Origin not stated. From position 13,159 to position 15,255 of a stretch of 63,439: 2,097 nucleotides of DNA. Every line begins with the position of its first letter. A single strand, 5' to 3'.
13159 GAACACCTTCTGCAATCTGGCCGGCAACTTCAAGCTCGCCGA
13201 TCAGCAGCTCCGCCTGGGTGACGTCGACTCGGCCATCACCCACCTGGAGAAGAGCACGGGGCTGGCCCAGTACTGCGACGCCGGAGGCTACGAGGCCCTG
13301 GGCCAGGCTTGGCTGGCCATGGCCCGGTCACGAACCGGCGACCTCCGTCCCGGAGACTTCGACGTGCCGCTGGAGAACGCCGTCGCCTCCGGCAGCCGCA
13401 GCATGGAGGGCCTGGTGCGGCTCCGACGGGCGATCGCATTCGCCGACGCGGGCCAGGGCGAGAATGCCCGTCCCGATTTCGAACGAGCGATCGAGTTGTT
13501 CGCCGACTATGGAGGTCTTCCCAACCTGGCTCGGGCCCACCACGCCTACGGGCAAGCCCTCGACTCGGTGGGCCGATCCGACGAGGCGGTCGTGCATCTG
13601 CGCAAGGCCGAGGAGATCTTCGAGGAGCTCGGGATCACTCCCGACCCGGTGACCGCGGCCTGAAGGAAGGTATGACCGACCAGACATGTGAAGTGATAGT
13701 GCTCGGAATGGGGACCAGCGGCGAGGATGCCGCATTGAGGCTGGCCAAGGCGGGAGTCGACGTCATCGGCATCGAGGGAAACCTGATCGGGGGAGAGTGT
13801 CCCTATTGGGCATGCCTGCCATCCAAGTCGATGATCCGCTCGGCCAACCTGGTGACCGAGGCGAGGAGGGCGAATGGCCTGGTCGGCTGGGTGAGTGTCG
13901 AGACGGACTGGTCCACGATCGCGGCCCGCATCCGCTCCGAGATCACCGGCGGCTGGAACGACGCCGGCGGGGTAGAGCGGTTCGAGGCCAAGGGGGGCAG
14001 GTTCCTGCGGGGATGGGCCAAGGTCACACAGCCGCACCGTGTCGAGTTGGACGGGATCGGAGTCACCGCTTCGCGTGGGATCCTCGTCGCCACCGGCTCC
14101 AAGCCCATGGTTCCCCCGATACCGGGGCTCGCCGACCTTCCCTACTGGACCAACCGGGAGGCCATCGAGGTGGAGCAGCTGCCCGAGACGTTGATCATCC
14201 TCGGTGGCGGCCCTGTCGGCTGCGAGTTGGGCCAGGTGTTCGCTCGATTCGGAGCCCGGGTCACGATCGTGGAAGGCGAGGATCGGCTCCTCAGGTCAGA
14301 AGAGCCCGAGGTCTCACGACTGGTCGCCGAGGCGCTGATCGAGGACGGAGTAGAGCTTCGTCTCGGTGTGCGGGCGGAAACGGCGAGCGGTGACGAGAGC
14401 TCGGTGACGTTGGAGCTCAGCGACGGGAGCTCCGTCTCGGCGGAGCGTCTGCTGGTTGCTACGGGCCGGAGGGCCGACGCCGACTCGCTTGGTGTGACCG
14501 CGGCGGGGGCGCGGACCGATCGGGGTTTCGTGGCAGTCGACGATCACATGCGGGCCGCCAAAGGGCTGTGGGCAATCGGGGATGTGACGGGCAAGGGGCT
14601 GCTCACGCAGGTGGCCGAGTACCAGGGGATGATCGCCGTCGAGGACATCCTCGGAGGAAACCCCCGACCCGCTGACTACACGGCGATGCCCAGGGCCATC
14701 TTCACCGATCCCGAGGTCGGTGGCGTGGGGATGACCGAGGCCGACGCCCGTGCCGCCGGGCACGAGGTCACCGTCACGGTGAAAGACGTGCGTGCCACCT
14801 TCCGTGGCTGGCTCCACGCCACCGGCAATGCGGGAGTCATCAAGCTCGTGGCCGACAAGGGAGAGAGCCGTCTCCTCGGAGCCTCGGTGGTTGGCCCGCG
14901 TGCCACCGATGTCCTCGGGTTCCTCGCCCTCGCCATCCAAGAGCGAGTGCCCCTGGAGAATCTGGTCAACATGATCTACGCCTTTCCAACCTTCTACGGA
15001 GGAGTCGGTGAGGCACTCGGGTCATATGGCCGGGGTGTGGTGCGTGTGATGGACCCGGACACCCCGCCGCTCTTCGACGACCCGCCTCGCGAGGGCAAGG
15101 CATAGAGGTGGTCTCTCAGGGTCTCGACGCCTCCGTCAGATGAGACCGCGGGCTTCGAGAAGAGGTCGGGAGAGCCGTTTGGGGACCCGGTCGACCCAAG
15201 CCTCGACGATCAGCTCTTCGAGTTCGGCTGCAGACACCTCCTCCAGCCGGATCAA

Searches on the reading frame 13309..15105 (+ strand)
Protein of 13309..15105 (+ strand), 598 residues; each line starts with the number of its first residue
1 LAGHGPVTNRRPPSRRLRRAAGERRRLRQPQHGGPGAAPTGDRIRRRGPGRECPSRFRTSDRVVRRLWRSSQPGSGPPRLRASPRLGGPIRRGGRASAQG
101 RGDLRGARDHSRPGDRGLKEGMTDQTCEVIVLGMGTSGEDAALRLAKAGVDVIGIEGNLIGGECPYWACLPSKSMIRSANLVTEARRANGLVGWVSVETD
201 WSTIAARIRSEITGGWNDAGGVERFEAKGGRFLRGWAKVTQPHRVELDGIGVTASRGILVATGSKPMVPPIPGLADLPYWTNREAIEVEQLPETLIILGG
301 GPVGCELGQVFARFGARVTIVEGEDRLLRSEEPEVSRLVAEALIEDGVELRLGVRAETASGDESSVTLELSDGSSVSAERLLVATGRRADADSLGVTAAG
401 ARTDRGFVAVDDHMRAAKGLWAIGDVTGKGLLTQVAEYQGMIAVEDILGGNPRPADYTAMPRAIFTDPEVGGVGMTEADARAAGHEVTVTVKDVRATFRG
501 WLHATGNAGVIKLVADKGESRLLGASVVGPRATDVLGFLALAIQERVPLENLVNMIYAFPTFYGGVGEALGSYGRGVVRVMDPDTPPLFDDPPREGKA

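Call 61: search_protein_families(library=pfam, proteins=[window:13309-15105:+], max_evalue=0.00001)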
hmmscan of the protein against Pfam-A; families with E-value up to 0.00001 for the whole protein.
window:13309-15105:+ (598 aa): 5 families
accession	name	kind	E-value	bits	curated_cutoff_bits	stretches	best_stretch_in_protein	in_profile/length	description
PF07992.20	Pyr_redox_2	-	2.1e-56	191.9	26.1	1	128-440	2-291/291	Pyridine nucleotide-disulphide oxidoreductase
PF02852.28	Pyr_redox_dim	-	9.6e-24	84.2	25.3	1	460-568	1-108/110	Pyridine nucleotide-disulphide oxidoreductase, dimerisation domain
PF00070.33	Pyr_redox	-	3.5e-17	63.1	22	1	295-370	2-79/82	Pyridine nucleotide-disulphide oxidoreductase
PF13738.12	Pyr_redox_3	-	4.2e-08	33.2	30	0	253-413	123-292/305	Pyridine nucleotide-disulphide oxidoreductase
PF01134.28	GIDA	-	2.8e-06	27.1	22.1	0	128-195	1-66/391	Glucose inhibited division protein A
